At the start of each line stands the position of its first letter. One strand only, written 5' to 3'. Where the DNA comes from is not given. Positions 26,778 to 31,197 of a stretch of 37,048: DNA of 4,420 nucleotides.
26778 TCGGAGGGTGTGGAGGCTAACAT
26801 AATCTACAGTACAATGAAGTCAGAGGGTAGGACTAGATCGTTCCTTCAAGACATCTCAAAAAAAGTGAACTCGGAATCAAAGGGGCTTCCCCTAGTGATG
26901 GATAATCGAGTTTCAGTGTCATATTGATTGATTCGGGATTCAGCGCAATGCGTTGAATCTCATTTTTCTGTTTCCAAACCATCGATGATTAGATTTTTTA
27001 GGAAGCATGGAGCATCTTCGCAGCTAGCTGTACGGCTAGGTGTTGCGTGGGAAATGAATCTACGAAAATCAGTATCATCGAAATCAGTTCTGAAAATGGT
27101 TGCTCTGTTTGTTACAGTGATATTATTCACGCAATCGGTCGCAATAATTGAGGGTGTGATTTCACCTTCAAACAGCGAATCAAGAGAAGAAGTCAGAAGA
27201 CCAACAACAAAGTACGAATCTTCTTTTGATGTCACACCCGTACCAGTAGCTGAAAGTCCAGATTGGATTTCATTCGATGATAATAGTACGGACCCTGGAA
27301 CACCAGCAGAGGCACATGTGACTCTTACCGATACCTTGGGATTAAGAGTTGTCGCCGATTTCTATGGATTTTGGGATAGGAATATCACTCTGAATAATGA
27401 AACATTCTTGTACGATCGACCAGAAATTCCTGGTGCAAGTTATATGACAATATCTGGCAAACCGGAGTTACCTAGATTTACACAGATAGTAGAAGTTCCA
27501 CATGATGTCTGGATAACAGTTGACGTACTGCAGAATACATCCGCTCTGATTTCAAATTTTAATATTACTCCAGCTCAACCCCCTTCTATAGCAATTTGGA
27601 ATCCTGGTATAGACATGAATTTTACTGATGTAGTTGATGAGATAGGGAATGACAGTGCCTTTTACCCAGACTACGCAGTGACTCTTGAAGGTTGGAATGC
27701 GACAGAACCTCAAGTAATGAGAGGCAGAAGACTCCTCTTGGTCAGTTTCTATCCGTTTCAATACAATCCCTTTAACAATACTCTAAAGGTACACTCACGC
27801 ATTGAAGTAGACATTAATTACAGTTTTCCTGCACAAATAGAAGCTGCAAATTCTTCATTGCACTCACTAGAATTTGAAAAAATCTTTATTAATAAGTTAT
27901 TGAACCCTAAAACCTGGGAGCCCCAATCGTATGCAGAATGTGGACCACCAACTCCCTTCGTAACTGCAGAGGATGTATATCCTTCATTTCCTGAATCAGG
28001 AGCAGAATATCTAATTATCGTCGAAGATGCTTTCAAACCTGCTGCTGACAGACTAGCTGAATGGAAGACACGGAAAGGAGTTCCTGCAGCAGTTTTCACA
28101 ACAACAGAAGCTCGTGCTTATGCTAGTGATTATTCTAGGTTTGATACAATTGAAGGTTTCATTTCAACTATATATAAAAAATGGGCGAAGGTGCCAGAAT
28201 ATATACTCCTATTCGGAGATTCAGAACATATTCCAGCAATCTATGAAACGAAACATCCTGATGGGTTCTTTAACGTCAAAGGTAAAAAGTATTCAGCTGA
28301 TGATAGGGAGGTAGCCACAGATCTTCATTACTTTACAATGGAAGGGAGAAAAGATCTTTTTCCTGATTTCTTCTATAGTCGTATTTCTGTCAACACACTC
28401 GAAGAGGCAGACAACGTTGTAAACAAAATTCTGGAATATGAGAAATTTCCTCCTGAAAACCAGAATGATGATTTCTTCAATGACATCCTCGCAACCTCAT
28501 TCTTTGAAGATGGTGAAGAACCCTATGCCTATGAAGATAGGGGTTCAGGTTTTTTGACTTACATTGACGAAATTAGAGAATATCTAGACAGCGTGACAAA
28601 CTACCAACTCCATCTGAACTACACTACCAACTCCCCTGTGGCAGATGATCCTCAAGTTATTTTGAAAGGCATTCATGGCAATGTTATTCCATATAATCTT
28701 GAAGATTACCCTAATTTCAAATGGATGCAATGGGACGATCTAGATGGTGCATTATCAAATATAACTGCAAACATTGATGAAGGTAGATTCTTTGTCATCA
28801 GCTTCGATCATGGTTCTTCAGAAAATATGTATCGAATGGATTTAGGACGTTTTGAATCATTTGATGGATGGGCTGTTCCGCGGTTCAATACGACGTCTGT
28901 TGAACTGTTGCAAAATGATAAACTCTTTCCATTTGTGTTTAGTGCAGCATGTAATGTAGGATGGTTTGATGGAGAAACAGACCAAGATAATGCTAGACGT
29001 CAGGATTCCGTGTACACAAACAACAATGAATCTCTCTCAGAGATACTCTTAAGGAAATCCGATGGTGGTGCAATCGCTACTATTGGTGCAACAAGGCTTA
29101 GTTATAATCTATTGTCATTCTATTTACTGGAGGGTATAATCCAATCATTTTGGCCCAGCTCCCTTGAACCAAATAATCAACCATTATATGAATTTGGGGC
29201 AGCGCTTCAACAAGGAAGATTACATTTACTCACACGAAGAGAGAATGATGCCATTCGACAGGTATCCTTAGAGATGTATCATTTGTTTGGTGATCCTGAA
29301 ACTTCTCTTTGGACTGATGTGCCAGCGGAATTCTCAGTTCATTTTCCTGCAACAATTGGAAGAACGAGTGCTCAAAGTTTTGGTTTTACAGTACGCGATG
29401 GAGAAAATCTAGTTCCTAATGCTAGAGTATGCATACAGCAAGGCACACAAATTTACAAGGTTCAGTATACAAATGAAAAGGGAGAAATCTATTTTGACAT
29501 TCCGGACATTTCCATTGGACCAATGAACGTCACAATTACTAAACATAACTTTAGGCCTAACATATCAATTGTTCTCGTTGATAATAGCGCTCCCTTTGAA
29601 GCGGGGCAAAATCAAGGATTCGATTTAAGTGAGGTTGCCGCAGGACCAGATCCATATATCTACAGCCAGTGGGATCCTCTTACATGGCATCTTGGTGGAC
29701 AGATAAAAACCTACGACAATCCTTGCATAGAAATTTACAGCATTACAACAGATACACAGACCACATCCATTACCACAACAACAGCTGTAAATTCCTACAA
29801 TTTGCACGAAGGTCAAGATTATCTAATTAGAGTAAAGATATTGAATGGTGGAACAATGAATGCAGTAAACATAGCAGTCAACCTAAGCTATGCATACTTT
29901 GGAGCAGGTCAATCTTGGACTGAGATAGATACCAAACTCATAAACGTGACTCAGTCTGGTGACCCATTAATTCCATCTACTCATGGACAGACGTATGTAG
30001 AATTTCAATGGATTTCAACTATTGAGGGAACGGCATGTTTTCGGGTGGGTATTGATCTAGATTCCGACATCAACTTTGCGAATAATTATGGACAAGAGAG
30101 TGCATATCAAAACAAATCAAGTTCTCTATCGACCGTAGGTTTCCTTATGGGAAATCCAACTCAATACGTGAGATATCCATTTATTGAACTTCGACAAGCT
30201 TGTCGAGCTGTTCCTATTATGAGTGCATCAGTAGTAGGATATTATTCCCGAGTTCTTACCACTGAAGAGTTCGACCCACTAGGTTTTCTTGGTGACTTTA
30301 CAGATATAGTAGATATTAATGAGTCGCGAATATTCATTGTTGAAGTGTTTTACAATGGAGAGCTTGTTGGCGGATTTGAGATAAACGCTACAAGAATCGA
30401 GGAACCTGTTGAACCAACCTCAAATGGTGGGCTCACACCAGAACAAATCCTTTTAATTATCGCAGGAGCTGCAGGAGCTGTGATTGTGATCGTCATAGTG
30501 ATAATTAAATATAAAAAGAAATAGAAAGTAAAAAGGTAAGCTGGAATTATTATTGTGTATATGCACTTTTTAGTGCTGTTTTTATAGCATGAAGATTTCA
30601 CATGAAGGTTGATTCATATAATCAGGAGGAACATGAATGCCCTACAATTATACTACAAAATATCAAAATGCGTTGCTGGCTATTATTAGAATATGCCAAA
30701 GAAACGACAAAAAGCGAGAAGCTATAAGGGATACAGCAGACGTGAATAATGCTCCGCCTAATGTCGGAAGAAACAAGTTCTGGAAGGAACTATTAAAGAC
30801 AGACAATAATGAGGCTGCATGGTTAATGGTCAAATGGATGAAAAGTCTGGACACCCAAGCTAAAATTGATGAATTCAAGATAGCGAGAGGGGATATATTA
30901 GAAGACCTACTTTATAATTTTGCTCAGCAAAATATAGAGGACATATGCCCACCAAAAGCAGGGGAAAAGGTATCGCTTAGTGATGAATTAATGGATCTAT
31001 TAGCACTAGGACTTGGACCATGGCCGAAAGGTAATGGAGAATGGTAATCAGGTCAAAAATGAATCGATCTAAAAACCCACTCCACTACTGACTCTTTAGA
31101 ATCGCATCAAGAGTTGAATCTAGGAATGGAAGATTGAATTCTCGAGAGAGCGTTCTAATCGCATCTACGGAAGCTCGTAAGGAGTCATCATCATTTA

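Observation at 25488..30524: Candidate undescribed module: exported acidic peptide, hairpin, tandem-Lrp regulator, hairpin, gingipain-like surface peptidase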

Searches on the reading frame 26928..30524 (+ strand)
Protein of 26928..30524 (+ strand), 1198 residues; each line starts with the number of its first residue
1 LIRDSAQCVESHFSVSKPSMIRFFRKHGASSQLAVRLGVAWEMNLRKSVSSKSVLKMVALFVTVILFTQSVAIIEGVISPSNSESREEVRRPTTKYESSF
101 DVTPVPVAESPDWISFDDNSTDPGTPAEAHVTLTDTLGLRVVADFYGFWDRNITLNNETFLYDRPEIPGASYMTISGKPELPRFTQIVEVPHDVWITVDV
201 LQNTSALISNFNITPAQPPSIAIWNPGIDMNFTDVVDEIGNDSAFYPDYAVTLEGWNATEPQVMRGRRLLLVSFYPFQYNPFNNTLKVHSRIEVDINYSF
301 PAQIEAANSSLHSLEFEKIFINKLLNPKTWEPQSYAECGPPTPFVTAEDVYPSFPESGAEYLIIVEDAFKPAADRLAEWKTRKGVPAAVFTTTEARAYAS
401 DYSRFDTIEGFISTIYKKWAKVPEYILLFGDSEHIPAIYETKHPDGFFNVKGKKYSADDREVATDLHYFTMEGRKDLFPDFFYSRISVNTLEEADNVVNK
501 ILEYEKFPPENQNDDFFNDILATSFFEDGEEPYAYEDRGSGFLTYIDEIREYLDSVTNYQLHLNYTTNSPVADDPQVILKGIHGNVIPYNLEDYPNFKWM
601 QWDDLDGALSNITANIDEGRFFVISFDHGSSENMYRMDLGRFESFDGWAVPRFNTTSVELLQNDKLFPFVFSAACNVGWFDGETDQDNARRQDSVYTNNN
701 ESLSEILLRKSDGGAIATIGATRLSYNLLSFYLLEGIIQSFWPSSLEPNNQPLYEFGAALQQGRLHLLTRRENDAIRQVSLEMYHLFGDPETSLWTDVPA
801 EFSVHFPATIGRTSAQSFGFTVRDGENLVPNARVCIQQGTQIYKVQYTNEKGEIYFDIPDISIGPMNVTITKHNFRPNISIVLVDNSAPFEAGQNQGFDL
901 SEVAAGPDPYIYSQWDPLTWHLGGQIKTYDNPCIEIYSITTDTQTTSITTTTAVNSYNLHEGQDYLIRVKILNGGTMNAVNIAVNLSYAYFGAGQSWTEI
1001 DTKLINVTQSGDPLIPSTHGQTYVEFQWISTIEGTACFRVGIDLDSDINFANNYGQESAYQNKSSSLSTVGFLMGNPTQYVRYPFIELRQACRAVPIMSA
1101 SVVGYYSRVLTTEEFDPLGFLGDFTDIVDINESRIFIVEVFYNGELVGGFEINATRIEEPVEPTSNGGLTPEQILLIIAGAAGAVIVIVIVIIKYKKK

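Call 4: search_protein_families(library=pfam, proteins=[window:26928-30524:+], max_evalue=0.01)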
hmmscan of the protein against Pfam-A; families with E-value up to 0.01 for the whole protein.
window:26928-30524:+ (1198 aa): 2 families
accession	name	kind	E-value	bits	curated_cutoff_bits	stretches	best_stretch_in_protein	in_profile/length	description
PF01364.23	Peptidase_C25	-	1.2e-52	179.8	23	1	361-794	1-374/374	Peptidase family C25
PF08126.16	Propeptide_C25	-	8e-13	48.4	22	1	162-311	43-185/205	Propeptide_C25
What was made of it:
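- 27054..30524 (+): C25 (gingipain-family) cysteine peptidase, 1156 aa. It has a signal sequence, a propeptide, a catalytic domain, C-terminal beta-rich domains and a transmembrane anchor. It is a frequent but dispensable neighbour of the pair. Pfam (call 4).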

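Call 32: search_solved_structures(query=window:27054-30524:+, max_evalue=0.001, show_alignments=2)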
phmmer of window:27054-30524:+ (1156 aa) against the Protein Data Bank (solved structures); distinct sequences matched with E-value up to 0.001: 5.
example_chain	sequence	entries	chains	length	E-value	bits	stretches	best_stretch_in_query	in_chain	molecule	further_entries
4ief_B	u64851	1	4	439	7.7e-07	30.4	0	604-777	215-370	Gingipain R2 Mature Domain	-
1cvr_A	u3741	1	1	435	1.3e-06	29.6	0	706-777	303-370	GINGIPAIN R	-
4tkx_L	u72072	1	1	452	0.00025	22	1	319-466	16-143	Lys-gingipain W83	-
4rbm_A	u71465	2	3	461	0.00032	21.7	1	319-466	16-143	Lys-gingipain W83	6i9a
5mun_A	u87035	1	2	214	0.0007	20.6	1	122-278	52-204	Lys-gingipain W83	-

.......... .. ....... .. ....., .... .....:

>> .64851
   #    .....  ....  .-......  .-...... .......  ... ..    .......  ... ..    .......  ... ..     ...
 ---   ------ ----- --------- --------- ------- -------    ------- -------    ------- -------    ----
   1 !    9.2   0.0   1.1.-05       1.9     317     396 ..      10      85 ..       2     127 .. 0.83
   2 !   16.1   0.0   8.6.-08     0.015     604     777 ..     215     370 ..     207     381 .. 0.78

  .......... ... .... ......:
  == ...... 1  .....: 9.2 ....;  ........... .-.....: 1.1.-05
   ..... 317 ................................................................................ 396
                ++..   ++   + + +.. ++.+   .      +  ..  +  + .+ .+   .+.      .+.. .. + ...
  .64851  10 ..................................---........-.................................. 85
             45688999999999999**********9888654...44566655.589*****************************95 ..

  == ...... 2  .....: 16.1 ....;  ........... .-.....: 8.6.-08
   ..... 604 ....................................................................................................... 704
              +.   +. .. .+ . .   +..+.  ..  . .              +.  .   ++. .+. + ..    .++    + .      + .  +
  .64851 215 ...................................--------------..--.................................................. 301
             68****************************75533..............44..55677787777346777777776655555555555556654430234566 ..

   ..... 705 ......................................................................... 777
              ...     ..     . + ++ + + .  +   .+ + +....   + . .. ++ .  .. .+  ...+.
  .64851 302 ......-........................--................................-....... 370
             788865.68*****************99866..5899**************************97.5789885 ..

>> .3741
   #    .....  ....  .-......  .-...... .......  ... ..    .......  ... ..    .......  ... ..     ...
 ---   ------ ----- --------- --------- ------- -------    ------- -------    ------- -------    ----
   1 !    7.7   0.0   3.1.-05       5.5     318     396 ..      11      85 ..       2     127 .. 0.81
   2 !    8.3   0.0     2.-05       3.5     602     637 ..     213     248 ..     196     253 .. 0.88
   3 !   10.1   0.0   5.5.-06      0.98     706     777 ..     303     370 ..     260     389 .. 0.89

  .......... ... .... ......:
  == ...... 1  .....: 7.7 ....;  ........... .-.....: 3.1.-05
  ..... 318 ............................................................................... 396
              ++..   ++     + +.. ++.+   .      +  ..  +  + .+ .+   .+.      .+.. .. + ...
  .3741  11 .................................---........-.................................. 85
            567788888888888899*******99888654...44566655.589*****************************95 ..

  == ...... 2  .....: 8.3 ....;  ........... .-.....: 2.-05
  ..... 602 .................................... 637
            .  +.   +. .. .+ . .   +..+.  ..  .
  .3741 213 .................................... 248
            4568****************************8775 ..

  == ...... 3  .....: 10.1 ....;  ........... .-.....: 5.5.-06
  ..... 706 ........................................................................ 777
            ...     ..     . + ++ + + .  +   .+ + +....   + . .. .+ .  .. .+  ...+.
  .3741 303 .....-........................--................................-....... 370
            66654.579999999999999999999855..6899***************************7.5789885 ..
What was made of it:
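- On Peptidase family C25 (gingipain): FSAAC633 aligns with RgpB FDVAC244 (call 32).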

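Call 59: search_protein_families(library=ncbifam, proteins=[window:27054-30524:+], max_evalue=0.1)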
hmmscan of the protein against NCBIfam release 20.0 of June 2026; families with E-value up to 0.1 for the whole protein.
window:27054-30524:+ (1156 aa): 2 families
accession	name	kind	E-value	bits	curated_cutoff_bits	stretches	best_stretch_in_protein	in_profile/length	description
NF033707.1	T9SS_sortase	equivalog_domain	5.2e-14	50.9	420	2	316-465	366-522/1095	type IX secretion system sortase PorU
NF052324.1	PorU_rel_Nterm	equivalog_domain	0.0022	16.2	450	1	614-763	647-776/879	putative type IX secretion system sortase PorU2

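Call 85: search_solved_structures(query=A12, max_evalue=0.001, show_alignments=2)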
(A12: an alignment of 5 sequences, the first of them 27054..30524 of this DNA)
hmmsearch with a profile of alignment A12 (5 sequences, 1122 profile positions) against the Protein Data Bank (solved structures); distinct sequences matched with E-value up to 0.001: 6.
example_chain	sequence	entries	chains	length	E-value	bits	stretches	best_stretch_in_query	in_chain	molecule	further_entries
1cvr_A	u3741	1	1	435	4.6e-26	93.7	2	292-446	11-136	GINGIPAIN R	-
4ief_B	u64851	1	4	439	8.9e-26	92.8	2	293-446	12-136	Gingipain R2 Mature Domain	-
4rbm_A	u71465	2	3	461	7.3e-18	66.6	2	293-456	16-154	Lys-gingipain W83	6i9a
4tkx_L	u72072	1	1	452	1.2e-17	65.9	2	293-456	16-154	Lys-gingipain W83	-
4ief_A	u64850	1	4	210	6.5e-16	60.1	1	106-261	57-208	Gingipain R2 Pro-Domain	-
5mun_A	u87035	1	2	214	3.6e-13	51.1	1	87-249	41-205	Lys-gingipain W83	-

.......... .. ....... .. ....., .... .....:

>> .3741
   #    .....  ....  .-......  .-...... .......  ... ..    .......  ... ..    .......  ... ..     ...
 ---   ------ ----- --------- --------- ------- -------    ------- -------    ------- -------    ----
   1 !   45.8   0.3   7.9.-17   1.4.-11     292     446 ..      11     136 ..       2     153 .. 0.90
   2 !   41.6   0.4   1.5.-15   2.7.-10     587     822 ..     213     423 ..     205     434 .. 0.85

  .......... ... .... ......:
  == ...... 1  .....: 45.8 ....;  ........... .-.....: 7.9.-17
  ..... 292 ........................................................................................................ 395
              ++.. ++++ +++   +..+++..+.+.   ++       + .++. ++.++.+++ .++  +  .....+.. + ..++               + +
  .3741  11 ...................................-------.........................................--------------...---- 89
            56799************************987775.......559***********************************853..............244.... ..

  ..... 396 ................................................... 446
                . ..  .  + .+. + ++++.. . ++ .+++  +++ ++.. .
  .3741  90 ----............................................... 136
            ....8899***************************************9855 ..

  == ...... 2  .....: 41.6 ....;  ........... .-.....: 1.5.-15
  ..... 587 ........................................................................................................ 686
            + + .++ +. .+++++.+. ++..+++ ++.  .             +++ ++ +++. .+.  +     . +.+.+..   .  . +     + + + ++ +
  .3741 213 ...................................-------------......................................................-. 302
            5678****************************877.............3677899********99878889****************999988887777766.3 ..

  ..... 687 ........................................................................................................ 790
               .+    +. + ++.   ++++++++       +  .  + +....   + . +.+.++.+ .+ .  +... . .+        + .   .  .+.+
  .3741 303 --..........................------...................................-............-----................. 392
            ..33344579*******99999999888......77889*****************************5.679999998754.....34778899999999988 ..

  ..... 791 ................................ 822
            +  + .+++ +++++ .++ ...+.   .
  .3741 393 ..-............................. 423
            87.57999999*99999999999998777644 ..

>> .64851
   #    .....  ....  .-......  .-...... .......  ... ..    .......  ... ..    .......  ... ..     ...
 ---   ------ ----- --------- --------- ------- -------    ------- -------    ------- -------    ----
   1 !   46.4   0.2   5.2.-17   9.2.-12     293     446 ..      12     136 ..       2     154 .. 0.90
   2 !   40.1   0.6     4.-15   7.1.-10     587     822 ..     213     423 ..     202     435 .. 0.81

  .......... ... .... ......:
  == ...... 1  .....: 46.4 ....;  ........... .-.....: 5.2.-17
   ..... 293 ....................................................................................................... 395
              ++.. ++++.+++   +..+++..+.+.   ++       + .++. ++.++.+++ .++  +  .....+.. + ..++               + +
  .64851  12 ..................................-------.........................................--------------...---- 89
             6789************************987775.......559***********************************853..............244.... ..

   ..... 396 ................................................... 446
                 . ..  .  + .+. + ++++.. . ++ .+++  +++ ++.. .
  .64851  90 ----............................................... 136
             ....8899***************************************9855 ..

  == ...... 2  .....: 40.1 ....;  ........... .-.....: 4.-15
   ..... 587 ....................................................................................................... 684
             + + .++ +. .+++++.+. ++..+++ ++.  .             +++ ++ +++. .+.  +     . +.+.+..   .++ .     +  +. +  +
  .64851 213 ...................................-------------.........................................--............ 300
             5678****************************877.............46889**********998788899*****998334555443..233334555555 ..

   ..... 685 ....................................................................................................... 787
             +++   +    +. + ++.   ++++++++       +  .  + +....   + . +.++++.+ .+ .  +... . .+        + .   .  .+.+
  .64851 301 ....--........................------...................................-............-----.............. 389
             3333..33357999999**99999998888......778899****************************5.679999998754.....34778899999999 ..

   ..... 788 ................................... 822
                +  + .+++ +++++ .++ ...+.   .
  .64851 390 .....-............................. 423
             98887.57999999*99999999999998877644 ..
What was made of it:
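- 27054..30524 (+): A profile matches RgpB at E = 4.6e-26 and its pro-domain at 6.5e-16 (call 85).
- On Peptidase family C25 (gingipain): A profile matches RgpB at E = 4.6e-26 (call 85). RgpB residues 137-212 fall outside both aligned stretches (calls 32, 85).
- It is a gingipain relative with the catalytic His and Cys (calls 32, 85). The S1 specificity residue could not be mapped (calls 32, 85).
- Tried and rejected: Attempts to map the gingipain S1 Asp failed because the aligned stretches skip that region (calls 32, 85).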

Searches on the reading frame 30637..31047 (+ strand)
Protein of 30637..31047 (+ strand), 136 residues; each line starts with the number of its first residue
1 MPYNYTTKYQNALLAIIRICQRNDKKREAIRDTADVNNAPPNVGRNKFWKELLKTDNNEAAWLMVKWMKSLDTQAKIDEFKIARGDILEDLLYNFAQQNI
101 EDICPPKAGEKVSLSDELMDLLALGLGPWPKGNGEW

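Call 4: search_protein_families(library=pfam, proteins=[window:30637-31047:+], max_evalue=0.01)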
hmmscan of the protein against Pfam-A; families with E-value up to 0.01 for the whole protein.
window:30637-31047:+ (136 aa): 0 families

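Call 59: search_protein_families(library=ncbifam, proteins=[window:30637-31047:+], max_evalue=0.1)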
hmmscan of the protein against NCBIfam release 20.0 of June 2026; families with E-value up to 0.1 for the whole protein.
window:30637-31047:+ (136 aa): 0 families
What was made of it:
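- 30637..31047 (+): orf136, a small protein of unknown function with a C-terminal G-x-GPWP-x3-G motif. It is a recurrent neighbour. No Pfam or NCBIfam hit (calls 4, 59).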
